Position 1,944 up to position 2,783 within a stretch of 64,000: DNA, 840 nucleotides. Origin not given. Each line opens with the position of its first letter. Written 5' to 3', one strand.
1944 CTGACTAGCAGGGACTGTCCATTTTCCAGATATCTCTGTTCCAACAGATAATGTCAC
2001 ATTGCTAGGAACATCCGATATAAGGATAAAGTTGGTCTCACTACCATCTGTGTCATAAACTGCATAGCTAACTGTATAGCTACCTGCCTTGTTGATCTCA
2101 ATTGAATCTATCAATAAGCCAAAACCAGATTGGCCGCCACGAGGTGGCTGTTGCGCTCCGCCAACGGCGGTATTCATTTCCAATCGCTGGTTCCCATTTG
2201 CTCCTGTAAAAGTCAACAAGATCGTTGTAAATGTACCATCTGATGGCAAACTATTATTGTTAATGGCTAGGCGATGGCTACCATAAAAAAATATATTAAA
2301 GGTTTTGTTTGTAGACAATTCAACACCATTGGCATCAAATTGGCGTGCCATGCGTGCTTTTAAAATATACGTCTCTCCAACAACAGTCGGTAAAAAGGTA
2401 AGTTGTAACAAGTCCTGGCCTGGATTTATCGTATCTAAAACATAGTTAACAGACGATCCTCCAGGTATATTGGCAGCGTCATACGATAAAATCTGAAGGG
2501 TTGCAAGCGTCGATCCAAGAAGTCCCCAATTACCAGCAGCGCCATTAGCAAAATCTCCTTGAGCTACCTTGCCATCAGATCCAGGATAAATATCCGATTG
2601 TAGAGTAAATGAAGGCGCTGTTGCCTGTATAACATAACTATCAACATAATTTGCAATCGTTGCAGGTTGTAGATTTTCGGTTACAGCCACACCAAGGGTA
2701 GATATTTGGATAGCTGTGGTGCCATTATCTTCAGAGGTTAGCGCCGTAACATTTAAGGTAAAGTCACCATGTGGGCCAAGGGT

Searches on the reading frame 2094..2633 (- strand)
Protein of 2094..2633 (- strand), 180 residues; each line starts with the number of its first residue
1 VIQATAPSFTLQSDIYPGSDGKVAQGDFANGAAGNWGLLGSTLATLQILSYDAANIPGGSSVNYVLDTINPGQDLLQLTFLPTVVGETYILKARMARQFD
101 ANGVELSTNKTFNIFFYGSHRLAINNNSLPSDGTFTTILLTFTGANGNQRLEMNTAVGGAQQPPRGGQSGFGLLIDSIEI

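Call 64: search_protein_families(library=pfam, proteins=[window:2094-2633:-], max_evalue=10)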
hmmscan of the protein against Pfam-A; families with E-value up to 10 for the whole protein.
window:2094-2633:- (180 aa): 1 family
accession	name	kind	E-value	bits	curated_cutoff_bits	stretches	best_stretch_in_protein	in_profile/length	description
PF00624.23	Flocculin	-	0.11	13.2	21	1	134-149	15-30/41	Flocculin repeat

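Call 72: predict_structure(alignment_id=A2)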
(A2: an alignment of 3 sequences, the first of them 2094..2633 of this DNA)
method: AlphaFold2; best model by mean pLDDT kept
length: 180 residues; sequences in the alignment: 3
mean_pLDDT: 30.2   pTM: 0.20
mean pLDDT of the five models: 30.2, 29.6, 28.8, 28.7, 26.4
residues with pLDDT >= 90: 0; 70-90: 0; 50-70: 0; < 50: 180
segments of 3 or more residues with pLDDT < 50: 1-180
pLDDT, mean of each block of 10 residues (from residue 1): 25 26 25 24 25 31 28 31 30 39 44 35 30 34 32 29 26 29
secondary structure, 60 per line:
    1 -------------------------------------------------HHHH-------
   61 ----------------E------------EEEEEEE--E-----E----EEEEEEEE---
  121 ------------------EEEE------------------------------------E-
elements in order: H50-53 E90-96 E110-117 E139-142

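Call 73: search_protein_representatives(alignment_id=A2)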
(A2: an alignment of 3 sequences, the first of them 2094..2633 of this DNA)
Query: 3 sequences, 183 profile positions. Proteins with E-value up to 0.001 (for the whole library): 1; up to 1e-10: 1; up to 1e-30: 1. The best 1 are listed.
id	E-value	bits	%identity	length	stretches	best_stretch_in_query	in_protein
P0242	3.8e-259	867.8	-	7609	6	1-183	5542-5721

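Call 76: find_encoding_contigs(protein=P0242, flank=10000, max_places=5)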
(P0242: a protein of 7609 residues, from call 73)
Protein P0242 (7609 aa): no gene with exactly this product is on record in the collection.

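Call 77: list_cluster_members(proteins=[P0242])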
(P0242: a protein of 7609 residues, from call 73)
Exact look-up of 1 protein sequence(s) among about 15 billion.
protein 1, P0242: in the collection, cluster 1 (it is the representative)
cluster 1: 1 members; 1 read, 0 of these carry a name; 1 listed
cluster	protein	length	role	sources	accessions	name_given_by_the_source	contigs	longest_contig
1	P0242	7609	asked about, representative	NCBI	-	-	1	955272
